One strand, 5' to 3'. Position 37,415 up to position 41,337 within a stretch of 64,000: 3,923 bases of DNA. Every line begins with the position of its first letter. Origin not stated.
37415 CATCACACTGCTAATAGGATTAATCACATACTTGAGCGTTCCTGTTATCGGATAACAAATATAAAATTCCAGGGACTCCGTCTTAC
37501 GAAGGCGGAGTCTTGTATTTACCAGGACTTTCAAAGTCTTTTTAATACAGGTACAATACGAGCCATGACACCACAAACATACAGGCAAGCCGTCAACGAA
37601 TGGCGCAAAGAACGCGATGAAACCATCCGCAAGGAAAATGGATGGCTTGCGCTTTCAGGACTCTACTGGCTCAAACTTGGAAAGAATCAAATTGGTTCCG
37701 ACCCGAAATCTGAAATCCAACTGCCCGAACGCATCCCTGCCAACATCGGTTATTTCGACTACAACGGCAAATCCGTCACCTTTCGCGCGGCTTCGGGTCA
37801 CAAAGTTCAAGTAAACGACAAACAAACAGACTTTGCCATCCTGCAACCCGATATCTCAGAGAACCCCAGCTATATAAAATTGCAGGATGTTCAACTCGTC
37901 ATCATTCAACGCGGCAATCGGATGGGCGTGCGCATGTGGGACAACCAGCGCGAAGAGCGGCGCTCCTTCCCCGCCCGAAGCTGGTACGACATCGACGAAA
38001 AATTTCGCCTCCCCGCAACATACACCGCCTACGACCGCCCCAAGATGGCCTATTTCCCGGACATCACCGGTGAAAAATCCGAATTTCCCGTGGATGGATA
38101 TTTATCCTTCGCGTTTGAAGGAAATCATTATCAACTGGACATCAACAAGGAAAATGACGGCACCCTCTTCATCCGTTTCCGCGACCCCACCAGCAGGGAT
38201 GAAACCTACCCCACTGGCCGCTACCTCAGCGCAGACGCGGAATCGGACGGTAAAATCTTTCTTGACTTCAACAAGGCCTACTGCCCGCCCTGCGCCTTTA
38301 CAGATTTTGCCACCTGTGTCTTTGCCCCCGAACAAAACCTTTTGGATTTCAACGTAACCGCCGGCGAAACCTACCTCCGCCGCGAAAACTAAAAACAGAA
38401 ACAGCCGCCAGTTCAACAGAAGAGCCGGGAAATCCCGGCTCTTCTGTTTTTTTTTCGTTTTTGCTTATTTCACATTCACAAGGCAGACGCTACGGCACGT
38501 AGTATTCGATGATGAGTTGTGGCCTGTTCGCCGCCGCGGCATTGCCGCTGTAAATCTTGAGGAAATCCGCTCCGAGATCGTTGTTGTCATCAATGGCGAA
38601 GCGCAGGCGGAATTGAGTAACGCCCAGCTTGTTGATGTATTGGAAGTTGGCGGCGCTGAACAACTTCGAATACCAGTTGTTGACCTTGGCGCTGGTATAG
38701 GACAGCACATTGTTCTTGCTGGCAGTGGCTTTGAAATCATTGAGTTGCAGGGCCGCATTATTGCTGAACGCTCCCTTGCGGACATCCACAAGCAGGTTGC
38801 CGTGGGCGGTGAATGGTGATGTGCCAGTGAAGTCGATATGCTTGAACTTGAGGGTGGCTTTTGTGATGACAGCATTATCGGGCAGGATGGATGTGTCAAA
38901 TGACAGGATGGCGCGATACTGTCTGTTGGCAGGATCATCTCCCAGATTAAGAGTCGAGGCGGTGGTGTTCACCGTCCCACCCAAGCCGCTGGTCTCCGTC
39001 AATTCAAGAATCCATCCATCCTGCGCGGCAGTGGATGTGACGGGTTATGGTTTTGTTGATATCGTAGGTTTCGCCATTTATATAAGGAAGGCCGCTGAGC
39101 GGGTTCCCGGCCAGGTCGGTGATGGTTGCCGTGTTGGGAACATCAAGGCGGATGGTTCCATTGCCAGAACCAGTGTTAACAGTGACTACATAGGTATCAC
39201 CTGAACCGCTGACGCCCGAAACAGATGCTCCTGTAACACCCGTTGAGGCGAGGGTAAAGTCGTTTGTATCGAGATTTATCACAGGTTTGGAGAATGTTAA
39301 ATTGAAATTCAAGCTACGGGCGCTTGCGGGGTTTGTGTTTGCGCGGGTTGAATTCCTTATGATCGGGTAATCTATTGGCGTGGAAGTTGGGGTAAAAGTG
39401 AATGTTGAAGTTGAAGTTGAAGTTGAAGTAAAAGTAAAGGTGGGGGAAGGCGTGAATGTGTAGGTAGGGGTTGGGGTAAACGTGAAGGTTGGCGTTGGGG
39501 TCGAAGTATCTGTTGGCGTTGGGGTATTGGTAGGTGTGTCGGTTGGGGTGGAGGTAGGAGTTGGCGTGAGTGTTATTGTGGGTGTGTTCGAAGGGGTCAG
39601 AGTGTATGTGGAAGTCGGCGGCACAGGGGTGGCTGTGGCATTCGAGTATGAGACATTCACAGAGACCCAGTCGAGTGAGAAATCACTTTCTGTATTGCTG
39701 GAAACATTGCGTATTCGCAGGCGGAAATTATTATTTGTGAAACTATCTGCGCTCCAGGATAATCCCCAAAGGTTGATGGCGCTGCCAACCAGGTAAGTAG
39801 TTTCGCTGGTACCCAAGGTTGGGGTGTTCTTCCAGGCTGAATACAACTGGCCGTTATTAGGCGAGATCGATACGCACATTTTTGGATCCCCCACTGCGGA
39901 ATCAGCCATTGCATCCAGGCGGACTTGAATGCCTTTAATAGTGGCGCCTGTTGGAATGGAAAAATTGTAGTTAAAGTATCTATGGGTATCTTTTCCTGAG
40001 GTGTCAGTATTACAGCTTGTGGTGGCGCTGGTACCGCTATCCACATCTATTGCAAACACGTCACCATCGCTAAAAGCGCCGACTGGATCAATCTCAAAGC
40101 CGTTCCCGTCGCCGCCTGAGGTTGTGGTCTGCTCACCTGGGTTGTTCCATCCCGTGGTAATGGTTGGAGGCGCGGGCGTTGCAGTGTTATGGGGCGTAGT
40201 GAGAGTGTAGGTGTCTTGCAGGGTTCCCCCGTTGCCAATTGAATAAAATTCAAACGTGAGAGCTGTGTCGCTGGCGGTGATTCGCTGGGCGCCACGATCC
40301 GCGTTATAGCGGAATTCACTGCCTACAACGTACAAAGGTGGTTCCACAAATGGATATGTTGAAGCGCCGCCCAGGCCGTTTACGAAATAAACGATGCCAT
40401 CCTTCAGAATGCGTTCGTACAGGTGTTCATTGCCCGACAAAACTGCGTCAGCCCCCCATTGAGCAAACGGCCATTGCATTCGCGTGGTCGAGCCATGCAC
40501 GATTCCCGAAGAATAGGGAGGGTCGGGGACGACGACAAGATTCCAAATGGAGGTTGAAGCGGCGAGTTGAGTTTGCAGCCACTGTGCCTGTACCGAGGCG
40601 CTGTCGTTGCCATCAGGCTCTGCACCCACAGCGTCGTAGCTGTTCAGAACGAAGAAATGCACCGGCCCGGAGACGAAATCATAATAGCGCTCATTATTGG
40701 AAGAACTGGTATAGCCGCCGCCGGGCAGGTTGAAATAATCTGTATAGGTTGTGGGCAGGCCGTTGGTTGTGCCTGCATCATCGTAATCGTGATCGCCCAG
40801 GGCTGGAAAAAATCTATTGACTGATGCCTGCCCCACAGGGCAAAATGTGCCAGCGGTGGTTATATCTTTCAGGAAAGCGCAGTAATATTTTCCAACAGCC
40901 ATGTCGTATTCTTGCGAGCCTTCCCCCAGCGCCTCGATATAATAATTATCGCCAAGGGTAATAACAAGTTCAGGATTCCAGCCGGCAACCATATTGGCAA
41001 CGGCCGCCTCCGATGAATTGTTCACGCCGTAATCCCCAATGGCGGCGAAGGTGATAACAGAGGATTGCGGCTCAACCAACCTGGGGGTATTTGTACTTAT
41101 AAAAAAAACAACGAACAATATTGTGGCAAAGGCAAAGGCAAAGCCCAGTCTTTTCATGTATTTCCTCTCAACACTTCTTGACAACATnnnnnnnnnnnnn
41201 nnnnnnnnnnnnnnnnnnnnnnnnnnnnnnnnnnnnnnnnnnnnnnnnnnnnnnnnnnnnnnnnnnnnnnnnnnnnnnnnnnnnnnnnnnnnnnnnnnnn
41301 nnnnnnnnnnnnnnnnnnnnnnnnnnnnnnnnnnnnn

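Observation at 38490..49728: Array of four secreted proteins sharing a conserved C-terminal IEYYVP domain: candidate surface-display/anchoring system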

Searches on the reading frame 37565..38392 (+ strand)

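Call 38: search_protein_families(library=pfam, proteins=[window:37565-38392:+], max_evalue=0.001)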
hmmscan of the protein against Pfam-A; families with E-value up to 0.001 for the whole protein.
window:37565-38392:+ (275 aa): 1 family
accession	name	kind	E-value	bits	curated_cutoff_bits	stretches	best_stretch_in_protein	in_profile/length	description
PF07920.16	DUF1684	-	5.3e-36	124.4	25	1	135-268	3-138/139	Protein of unknown function (DUF1684)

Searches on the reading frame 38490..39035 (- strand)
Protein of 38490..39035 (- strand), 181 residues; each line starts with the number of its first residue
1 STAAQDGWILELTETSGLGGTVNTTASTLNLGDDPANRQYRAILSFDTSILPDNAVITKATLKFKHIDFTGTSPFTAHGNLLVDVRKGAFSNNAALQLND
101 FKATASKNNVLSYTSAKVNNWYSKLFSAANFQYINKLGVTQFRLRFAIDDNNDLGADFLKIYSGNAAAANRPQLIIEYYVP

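Call 3: search_protein_families(library=pfam, proteins=[window:38490-39002:-], max_evalue=0.01)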
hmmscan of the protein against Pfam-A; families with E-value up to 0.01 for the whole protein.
window:38490-39002:- (170 aa): 0 families

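Call 4: search_protein_families(library=ncbifam, proteins=[window:38490-39002:-], max_evalue=0.01)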
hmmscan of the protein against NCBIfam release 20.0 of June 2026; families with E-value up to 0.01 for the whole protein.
window:38490-39002:- (170 aa): 1 family
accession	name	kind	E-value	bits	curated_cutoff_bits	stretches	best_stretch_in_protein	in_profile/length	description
NF033679.1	DNRLRE_dom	domain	1.3e-09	38.4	34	1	13-165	14-163/164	DNRLRE domain-containing protein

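Call 10: find_homologous_proteins(query=A1, max_evalue=0.001)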
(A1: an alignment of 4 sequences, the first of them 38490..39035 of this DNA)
Query A1 (4 sequences) (181 aa, profile of the alignment): 1036 proteins with E <= 0.001 among 8000 candidates; the best 120 are listed.
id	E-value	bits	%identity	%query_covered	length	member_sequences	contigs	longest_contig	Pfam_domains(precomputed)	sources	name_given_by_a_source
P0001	2.6e-94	332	99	94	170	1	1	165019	-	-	-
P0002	6.6e-88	311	56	100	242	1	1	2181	PF18998.7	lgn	-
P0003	6.2e-79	282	63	100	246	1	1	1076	-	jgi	jgi:hypothetical protein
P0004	1.0e-78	281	55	100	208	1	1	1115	-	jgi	jgi:hypothetical protein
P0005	4.4e-77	276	61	100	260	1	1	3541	-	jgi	jgi:hypothetical protein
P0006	4.4e-77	276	55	100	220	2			-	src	-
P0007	9.9e-77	275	63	99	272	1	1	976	PF17164.11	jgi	jgi:hypothetical protein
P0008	1.4e-76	275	55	100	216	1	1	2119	-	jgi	jgi:hypothetical protein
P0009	5.6e-76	273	66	100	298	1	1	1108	-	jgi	jgi:hypothetical protein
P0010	5.7e-76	273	61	100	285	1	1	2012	PF16640.12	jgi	jgi:hypothetical protein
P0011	5.9e-76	272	62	100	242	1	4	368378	-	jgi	-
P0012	8.1e-76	272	60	100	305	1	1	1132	-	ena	-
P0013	1.4e-75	271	60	100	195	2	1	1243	-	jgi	jgi:hypothetical protein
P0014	1.6e-75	271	54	100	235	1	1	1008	-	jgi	-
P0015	2.2e-75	271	67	98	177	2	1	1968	-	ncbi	-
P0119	3.7e-68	247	52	100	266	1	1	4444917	-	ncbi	-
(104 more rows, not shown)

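Call 21: find_related_loci(query=A1, collection=genome_contigs, flank=6000)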
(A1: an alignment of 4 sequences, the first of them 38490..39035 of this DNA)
Query A1 (181 aa) in genome_contigs; peptide patterns used: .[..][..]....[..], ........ (x = any residue, [..] = any of these).
343 stretches matched a pattern; 143 encode a relative of the query (tblastn E <= 1e-3); the best 80 are kept; 75 distinct loci.
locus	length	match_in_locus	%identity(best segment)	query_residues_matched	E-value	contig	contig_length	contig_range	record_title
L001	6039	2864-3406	81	1-181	1e-95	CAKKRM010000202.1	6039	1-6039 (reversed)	Anaerolineales bacterium isolate Hainich-H51-bin274-1-1 genome assembly, contig: H51-bin274_1_1_Hain_H51_02um_R2_7927_le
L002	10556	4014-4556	80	1-181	1e-94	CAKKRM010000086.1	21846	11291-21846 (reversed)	Anaerolineales bacterium isolate Hainich-H51-bin274-1-1 genome assembly, contig: H51-bin274_1_1_Hain_H51_02um_R2_722_len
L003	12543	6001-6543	75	1-181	7e-89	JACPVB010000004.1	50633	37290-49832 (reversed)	MAG: Chloroflexi bacterium isolate NC_groundwater_773_Ag_S2p5_51_10 JBCH_GD18_4_SO25_S179_scaffold_80276, whole genome s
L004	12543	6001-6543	74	1-181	1e-86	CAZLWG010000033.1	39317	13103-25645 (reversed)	MAG TPA_asm: uncultured Anaerolinea sp. isolate SRP329715_co1_388 genome assembly, contig: NODE_1345_length_39317_cov_16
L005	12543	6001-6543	70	1-181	5e-81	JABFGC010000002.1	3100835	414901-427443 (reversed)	MAG: Chloroflexota bacterium isolate CFX11 c_000000001160, whole genome shotgun sequence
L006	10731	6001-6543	74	1-181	8e-89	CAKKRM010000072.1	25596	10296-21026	Anaerolineales bacterium isolate Hainich-H51-bin274-1-1 genome assembly, contig: H51-bin274_1_1_Hain_H51_02um_R2_556_len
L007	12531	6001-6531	66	5-181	2e-76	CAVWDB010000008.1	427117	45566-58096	MAG: uncultured Chloroflexia bacterium isolate MFD04944.bin.2.201 genome assembly, contig: contig_29901, whole genome sh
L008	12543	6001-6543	64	1-181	1e-74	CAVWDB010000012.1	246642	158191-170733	MAG: uncultured Chloroflexia bacterium isolate MFD04944.bin.2.201 genome assembly, contig: contig_46368, whole genome sh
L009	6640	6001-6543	62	1-181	9e-74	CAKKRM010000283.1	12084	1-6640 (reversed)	Anaerolineales bacterium isolate Hainich-H51-bin274-1-1 genome assembly, contig: H51-bin274_1_1_Hain_H51_02um_R2_2096_le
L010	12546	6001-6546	67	1-181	2e-73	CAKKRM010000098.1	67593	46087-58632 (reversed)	Anaerolineales bacterium isolate Hainich-H51-bin274-1-1 genome assembly, contig: H51-bin274_1_1_Hain_H51_02um_R2_99_leng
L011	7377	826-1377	65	1-181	6e-73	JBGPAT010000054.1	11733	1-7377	MAG: Anaerolineae bacterium isolate OBJ_0618_130150_122 k141_5637087_length_11733_cov_28.4276, whole genome shotgun sequ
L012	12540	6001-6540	63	1-181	2e-71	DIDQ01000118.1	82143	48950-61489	MAG TPA_asm: Anaerolineales bacterium UBA5796 UBA5796_contig_75, whole genome shotgun sequence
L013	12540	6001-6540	60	1-181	2e-68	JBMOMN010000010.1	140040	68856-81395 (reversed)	MAG: Chloroflexota bacterium isolate Betzabe_MAG051 MAG051_10, whole genome shotgun sequence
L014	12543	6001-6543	59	1-181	3e-67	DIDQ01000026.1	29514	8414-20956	MAG TPA_asm: Anaerolineales bacterium UBA5796 UBA5796_contig_1151, whole genome shotgun sequence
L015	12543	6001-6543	57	1-181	3e-66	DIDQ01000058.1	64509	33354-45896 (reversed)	MAG TPA_asm: Anaerolineales bacterium UBA5796 UBA5796_contig_1317, whole genome shotgun sequence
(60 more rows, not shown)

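Call 22: search_protein_representatives(alignment_id=A1)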
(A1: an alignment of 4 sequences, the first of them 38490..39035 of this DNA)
Query: 4 sequences, 191 profile positions. Proteins with E-value up to 0.001 (for the whole library): 3750; up to 1e-10: 2797; up to 1e-30: 2082. The best 150 are listed.
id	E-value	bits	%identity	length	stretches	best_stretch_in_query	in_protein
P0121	9.6e-134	459.3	-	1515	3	7-188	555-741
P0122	4.4e-117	405.0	-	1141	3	4-191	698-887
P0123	3.8e-109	379.1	-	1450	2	8-191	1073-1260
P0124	2.2e-108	376.6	-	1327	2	8-191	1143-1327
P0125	1.0e-107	374.4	-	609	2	7-191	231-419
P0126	5.4e-107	372.0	-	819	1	1-191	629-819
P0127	1.5e-102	357.6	-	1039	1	1-191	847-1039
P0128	8.2e-102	355.2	-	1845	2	6-188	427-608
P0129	3.3e-98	343.4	-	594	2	4-188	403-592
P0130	6.6e-98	342.4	-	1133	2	8-190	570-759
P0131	3.2e-96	336.9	-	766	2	7-190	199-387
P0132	8.8e-95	332.2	-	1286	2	6-190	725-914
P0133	6.0e-92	323.0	-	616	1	8-191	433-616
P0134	1.0e-91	322.2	-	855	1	3-191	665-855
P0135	2.5e-91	321.0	-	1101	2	5-189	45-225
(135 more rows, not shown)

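Call 37: search_protein_families(library=pfam, alignment_id=A3, max_evalue=0.001)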
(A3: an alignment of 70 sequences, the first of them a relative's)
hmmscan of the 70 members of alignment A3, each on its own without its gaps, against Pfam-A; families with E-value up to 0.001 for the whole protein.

A. member 1, P0125 (609 aa): 1 family
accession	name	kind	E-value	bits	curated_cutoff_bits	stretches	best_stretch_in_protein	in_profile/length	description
PF00028.23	Cadherin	-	3.5e-05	24.6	28.8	1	138-217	4-84/93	Cadherin domain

B. families by the number of members that match (of 70 scanned): 65 families (the first 25 are shown)
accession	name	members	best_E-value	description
PF02415.23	Chlam_PMP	9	9.7e-16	Chlamydia polymorphic membrane protein (Chlamydia_PMP) repeat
PF13229.12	Beta_helix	7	2.7e-19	Right handed beta helix region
PF16656.11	Pur_ac_phosph_N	5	2.6e-16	Purple acid Phosphatase, N-terminal domain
PF25788.1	Ig_Rha78A_N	5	2e-08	Rha78A-like, N-terminal immunoglobulin domain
PF00041.27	fn3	4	3.5e-15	Fibronectin type III domain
PF24517.2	CBM96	3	1.3e-11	Carbohydrate-binding module family 96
PF19078.6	Big_12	3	4.4e-10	Bacterial Ig-like domain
PF24489.1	Ig_J_second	3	1.3e-07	Tip attachment protein J second Ig-like domain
PF00688.24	TGFb_propeptide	3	3.4e-05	TGF-beta propeptide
PF00082.27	Peptidase_S8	2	2.7e-51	Subtilase family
PF13385.13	Laminin_G_3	2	5.5e-33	Concanavalin A-like lectin/glucanases superfamily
PF06739.17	SBBP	2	3.4e-25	Beta-propeller repeat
PF00149.33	Metallophos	2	2.9e-14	Calcineurin-like phosphoesterase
PF00028.23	Cadherin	2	1.4e-07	Cadherin domain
PF25059.1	FN3_DSCAM-DSCAML_C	2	4.4e-07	DSCAM/DSCAML C-terminal Fn3-like domain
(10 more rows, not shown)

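Call 51: search_solved_structures(query=A1, max_evalue=10, show_alignments=3)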
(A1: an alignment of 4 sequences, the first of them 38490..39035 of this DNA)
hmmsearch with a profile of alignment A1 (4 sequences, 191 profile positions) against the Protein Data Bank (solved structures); distinct sequences matched with E-value up to 10: 0.

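Call 53: find_encoding_contigs(protein=P0119, flank=8000, max_places=2)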
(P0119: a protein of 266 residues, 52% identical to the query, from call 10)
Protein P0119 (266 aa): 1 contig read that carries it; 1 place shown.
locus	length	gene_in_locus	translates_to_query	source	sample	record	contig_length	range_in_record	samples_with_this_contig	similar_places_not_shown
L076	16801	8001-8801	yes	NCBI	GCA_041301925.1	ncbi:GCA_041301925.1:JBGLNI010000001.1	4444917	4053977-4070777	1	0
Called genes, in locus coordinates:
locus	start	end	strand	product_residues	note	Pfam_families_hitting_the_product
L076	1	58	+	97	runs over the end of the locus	-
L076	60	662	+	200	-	PF13489:Methyltransf_23, PF02353:CMAS (weak), PF13847:Methyltransf_31, PF08241:Methyltransf_11, PF08242:Methyltransf_12, PF13649:Methyltransf_25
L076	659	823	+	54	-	-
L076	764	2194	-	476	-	PF14706:Tnp_DNA_bind, PF01609:DDE_Tnp_1 (weak), PF02281:Dimer_Tnp_Tn5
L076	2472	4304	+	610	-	PF13520:AA_permease_2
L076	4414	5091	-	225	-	-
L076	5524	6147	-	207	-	PF02223:Thymidylate_kin, PF13521:AAA_28 (weak)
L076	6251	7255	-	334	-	-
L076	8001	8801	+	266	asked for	-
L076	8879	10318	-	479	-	PF00144:Beta-lactamase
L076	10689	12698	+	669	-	PF25852:DUF6242_C (faint), PF18676:MBG_2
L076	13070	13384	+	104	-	PF22842:Pel9A-like_beta_helix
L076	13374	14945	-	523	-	PF00496:SBP_bac_5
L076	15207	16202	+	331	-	PF07676:PD40 (faint), PF00930:DPPIV_N (faint), PF26549:Tricorn_N, PF26550:Tricorn_2nd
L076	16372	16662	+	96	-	-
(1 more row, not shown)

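Call 55: search_protein_families(library=pfam, proteins=[window:38490-39035:-], max_evalue=10)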
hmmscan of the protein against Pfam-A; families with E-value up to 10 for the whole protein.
window:38490-39035:- (181 aa): 0 families

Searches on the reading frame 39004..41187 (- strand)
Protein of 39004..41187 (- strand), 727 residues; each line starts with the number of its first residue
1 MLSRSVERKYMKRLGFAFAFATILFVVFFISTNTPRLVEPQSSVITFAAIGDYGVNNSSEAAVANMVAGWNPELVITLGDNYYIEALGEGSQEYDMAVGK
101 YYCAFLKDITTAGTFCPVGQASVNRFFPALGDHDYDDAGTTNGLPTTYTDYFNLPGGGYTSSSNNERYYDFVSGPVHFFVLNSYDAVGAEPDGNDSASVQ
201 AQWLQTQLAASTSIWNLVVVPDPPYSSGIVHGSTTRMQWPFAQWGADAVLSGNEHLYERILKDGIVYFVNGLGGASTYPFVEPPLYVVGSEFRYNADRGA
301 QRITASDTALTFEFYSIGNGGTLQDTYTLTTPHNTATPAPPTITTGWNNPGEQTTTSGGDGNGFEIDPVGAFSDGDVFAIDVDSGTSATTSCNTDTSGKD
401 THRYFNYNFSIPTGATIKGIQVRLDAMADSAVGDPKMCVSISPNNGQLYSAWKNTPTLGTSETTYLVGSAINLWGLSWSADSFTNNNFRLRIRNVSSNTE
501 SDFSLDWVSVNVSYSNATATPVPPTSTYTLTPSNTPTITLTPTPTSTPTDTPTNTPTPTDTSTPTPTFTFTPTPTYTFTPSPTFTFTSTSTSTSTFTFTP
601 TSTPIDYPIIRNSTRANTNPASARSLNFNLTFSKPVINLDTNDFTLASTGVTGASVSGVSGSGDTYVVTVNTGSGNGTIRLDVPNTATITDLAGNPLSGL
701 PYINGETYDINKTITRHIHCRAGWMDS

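Call 3: search_protein_families(library=pfam, proteins=[window:39004-41187:-], max_evalue=0.01)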
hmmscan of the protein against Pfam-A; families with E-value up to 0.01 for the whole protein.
window:39004-41187:- (727 aa): 1 family
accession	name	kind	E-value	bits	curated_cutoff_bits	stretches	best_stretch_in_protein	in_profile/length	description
PF00149.33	Metallophos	-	3.1e-06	28.2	21.5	1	46-256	2-190/191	Calcineurin-like phosphoesterase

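Call 4: search_protein_families(library=ncbifam, proteins=[window:39004-41187:-], max_evalue=0.01)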
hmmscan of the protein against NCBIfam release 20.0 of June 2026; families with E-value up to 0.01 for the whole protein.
window:39004-41187:- (727 aa): 0 families

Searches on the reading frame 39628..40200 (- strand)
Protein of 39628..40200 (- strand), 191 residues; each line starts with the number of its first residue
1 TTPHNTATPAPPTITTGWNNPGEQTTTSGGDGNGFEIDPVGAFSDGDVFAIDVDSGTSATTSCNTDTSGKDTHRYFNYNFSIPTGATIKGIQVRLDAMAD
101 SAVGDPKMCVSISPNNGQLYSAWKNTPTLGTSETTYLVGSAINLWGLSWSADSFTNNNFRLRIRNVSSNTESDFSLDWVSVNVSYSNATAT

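Call 55: search_protein_families(library=pfam, proteins=[window:39628-40200:-], max_evalue=10)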
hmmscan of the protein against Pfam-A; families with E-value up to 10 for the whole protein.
window:39628-40200:- (191 aa): 2 families
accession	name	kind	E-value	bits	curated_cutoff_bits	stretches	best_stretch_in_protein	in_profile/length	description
PF20009.4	GEVED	-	0.024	15.9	24.4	1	64-112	20-67/78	GEVED domain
PF15772.10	UPF0688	-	0.13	13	27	1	50-115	24-88/232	UPF0688 family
